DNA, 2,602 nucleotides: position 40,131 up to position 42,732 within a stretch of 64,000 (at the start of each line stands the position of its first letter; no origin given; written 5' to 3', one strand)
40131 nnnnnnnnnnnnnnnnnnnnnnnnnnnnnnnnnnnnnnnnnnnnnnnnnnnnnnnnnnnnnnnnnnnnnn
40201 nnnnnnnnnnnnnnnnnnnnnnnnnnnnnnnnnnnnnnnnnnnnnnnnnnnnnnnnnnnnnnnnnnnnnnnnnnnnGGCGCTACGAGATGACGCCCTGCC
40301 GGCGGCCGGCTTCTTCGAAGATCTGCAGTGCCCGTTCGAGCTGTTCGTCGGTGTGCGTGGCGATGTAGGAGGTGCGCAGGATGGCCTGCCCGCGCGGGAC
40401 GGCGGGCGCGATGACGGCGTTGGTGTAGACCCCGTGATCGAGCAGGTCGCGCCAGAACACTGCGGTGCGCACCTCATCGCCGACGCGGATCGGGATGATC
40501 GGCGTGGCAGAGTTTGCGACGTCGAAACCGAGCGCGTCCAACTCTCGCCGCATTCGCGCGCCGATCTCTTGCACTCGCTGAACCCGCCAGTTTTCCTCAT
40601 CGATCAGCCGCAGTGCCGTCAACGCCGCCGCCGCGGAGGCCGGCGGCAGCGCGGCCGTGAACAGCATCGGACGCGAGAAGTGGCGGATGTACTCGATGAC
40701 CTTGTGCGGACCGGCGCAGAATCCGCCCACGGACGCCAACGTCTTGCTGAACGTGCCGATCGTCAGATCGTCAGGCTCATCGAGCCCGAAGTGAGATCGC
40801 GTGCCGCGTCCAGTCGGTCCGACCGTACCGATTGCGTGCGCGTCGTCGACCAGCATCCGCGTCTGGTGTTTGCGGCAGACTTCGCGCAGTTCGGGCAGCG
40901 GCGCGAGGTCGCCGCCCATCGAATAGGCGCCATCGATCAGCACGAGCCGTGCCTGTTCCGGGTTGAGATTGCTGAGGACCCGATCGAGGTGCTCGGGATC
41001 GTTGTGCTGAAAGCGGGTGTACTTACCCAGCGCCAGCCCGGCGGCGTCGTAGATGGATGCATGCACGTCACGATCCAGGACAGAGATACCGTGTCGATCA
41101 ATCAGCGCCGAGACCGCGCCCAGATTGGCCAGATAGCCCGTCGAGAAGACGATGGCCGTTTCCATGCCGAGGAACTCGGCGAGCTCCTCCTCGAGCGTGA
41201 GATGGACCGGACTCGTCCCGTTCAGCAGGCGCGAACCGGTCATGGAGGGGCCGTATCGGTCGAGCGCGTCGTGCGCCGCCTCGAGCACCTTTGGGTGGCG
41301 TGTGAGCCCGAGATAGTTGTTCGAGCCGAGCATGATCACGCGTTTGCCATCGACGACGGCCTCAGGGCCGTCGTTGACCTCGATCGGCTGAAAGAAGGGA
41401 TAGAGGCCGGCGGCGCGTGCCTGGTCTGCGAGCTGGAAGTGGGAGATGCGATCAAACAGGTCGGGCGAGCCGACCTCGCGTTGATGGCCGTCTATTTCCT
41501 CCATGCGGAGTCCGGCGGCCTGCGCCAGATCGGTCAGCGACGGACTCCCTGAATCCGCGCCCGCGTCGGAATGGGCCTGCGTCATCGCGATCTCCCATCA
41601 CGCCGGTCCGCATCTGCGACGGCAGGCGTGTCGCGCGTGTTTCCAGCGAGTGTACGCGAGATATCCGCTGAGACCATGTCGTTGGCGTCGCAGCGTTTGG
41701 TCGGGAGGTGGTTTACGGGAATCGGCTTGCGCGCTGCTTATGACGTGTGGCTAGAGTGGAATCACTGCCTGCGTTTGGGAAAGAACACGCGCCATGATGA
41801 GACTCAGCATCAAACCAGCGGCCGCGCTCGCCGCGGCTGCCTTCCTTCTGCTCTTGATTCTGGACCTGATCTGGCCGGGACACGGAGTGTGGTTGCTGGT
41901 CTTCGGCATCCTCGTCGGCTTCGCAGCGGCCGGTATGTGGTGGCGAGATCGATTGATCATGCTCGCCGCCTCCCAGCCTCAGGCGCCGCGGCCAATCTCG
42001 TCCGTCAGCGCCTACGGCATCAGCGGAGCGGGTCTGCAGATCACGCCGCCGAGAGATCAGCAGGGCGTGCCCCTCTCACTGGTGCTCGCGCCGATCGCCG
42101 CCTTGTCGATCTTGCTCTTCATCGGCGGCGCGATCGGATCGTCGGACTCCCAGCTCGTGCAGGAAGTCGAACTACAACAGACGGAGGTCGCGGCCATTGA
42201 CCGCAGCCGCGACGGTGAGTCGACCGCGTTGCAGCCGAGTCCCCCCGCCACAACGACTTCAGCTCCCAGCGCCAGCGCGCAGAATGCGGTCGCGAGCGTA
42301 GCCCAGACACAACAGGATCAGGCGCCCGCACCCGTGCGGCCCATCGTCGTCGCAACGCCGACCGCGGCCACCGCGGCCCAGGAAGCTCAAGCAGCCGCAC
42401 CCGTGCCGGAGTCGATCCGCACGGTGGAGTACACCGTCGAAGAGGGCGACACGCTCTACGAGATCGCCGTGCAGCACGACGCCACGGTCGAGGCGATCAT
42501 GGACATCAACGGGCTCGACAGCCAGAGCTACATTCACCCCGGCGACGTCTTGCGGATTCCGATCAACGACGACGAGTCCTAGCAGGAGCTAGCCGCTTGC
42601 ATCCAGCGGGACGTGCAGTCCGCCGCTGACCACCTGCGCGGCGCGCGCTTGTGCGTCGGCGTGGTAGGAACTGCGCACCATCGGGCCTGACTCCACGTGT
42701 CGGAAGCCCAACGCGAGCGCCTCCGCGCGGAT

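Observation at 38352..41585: Candidate sphingoid-base/aminolipid operon: Spt-like alpha-oxoamine synthase + CerR-like NAD reductase + HAD phosphatase + START-fold lipid binder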

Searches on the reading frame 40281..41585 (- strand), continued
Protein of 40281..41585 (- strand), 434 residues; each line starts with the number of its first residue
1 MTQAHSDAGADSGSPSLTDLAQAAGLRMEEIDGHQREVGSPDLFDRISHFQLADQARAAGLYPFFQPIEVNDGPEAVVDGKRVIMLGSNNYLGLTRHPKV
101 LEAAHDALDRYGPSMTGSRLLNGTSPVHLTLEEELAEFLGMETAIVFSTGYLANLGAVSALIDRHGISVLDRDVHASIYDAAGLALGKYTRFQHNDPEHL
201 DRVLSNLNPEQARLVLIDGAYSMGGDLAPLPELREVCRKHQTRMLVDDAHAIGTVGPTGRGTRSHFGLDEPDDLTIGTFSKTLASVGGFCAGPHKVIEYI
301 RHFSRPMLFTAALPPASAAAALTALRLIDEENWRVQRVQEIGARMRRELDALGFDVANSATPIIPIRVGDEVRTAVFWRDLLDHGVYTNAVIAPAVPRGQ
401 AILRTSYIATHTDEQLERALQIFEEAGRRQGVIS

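Call 97: list_cluster_members(proteins=[window:40281-41585:-, P0002, window:39299-40276:-, window:38352-38702:-])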
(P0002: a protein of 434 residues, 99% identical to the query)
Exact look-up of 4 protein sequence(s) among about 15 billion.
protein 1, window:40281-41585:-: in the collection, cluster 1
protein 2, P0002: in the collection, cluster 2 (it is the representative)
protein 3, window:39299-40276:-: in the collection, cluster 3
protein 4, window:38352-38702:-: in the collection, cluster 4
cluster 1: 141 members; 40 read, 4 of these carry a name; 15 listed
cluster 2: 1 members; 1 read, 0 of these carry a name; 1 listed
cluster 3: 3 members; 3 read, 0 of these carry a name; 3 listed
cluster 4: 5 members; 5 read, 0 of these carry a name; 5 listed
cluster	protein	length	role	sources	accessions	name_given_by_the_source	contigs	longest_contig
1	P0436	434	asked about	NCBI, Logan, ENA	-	-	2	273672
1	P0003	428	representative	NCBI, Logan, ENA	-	-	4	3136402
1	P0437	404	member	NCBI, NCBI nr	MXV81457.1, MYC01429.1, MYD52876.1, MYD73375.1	MAG: pyridoxal phosphate-dependent aminotransferase family protein [Chloroflexi bacterium] | pyridoxal phosphate-dependent aminotransferase family protein [Chloroflexota bacterium]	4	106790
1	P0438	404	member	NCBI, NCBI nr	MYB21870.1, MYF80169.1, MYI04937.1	MAG: pyridoxal phosphate-dependent aminotransferase family protein [Chloroflexi bacterium] | pyridoxal phosphate-dependent aminotransferase family protein [Chloroflexota bacterium]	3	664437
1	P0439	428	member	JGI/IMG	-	8-amino-7-oxononanoate synthase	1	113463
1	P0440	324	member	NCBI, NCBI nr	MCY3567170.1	MAG: pyridoxal phosphate-dependent aminotransferase family protein, partial [Chloroflexi ... | pyridoxal phosphate-dependent aminotransferase family protein [Chloroflexota bacterium]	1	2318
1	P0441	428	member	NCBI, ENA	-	-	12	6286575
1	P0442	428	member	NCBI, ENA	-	-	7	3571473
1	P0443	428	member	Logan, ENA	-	-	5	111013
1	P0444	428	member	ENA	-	-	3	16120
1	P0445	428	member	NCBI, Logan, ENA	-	-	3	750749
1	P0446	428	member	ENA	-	-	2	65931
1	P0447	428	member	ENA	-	-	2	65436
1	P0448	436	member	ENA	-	-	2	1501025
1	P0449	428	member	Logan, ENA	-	-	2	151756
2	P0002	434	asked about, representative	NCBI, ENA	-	-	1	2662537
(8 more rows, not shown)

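Call 103: search_protein_families(library=ncbifam, proteins=[L086:22826-23983:+, L086:5661-6629:+, L084:10449-12518:+], max_evalue=0.001)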
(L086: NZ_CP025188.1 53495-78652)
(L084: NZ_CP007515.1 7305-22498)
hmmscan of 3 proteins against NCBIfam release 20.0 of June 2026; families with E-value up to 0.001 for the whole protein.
L086:22826-23983:+ (385 aa): 0 families

L086:5661-6629:+ (322 aa): 19 families
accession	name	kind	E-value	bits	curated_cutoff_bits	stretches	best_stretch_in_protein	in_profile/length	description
TIGR03466.1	HpnA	hypoth_equivalog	7.9e-22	77.6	367.65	1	8-116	4-116/327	hopanoid-associated sugar epimerase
NF042422.1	oxyalk_red_OleD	equivalog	1e-16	61.2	580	1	9-171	5-184/329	2-alkyl-3-oxoalkanoate reductase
NF042423.1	oxyalk_red_Shew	equivalog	1.1e-09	37.9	580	1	8-99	12-105/331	2-alkyl-3-oxoalkanoate reductase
NF052578.1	StrlDmthSdmBMthl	equivalog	1.9e-09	37.7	600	1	8-117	4-117/328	sterol demethylase protein SdmB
NF004520.0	PRK05865.1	equivalog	6.7e-09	34.2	1509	1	8-192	4-164/854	sugar epimerase family protein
TIGR01214.1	rmlD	equivalog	1e-07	31.3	224.05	1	8-102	3-91/285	dTDP-4-dehydrorhamnose reductase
NF047837.1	UDPAcbARedWbcJ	equivalog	6.3e-07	28.6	500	1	55-137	36-116/372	UDP-2-acetamido-2,6-beta-L-arabino-hexul-4-ose reductase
TIGR01777.1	yfcH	hypoth_equivalog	6.5e-07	29.2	207.35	1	8-75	2-67/292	TIGR01777 family oxidoreductase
TIGR04180.1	EDH_00030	hypoth_equivalog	1.4e-06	27.6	475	1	9-156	3-178/297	NAD-dependent 4,6-dehydratase LegB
NF043036.1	ErythonDh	equivalog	3.7e-06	26.4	325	1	9-119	5-131/321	D-erythronate dehydrogenase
TIGR01746.1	Thioester-redct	subfamily_domain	3.8e-06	26.4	213.35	0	9-40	4-37/371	thioester reductase domain-containing protein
NF005893.0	PRK07856.1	equivalog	1.1e-05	24.9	255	1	7-101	12-106/255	SDR family oxidoreductase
TIGR01181.1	dTDP_gluc_dehyt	equivalog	1.4e-05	24.4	365.1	0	9-112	4-124/321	dTDP-glucose 4,6-dehydratase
TIGR01179.1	galE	equivalog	4.4e-05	22.5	262.3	1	9-104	4-113/332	UDP-glucose 4-epimerase GalE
NF006073.0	PRK08219.1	equivalog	4.5e-05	23.3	218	1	4-171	3-186/227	SDR family oxidoreductase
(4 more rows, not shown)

L084:10449-12518:+ (689 aa): 18 families
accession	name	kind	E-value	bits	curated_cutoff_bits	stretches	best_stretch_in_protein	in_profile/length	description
NF010322.0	PRK13759.1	equivalog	6.4e-21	74.4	481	1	496-665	268-444/486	arylsulfatase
NF053595.1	LptchSynLtaSGpos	equivalog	6.2e-20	71.3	970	1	307-604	236-541/626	lipoteichoic acid synthase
TIGR03417.1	chol_sulfatase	equivalog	4.2e-18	65.5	433.45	1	498-665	255-426/500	choline-sulfatase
NF045661.1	HdlasePehA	equivalog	9.5e-12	44.3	900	1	462-604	245-389/506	phosphoric/sulfuric ester hydrolase PehA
NF007160.0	PRK09598.1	equivalog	1.4e-09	36.8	561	1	490-565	398-474/523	phosphoethanolamine--lipid A transferase EptA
NF052527.1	Mn_arylsulf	exception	6.3e-07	28.6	850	1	493-658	262-432/479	manganese-dependent arylsulfatase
NF047438.1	polymyxin_MCR12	exception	1e-06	27.4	1200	1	490-550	415-474/548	MCR-12 family phosphoethanolamine--lipid A transferase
NF053859.1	polymyxin_MCR13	exception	1.5e-06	27.4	1250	1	469-551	385-468/541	MCR-13 family phosphoethanolamine--lipid A transferase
NF028537.1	P_eth_NH2_trans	domain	1.6e-06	26.9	500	1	490-550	405-464/527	phosphoethanolamine--lipid A transferase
NF033836.1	polymyxin_MCR9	exception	2.5e-06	26.5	1240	1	469-551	385-468/539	MCR-9 family phosphoethanolamine--lipid A transferase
NF033409.0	poly_MCR3_broad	equivalog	4.3e-06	25.6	1075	1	489-558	403-475/535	MCR-3-related phosphoethanolamine--lipid A transferase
NF012179.0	CptA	domain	5.4e-06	25.4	900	0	490-563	409-485/556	phosphoethanolamine transferase CptA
NF033671.1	polymyxin_MCR7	exception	6.1e-06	25.1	1250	1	489-558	405-477/539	MCR-7 family phosphoethanolamine--lipid A transferase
NF007933.0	PRK10649.1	subfamily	8.4e-06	24.6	404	1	447-563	366-496/577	phosphoethanolamine transferase CptA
NF033862.2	polymyxin_MCR10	exception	2.2e-05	23.3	1250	1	482-550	400-467/539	MCR-10 family phosphoethanolamine--lipid A transferase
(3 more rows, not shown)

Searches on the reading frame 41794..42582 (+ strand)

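Call 4: search_protein_families(library=pfam, proteins=[window:41794-42582:+])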
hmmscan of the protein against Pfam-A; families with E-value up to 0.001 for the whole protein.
window:41794-42582:+ (262 aa): 2 families
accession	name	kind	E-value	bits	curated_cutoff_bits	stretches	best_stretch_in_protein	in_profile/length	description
PF01476.26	LysM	-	8.3e-15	54.9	20.9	1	213-256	1-43/43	LysM domain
PF23473.1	LysM3_LYK4_5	-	0.00066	20.1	29.3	0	213-250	5-41/48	LYK4/5 LysM3 domain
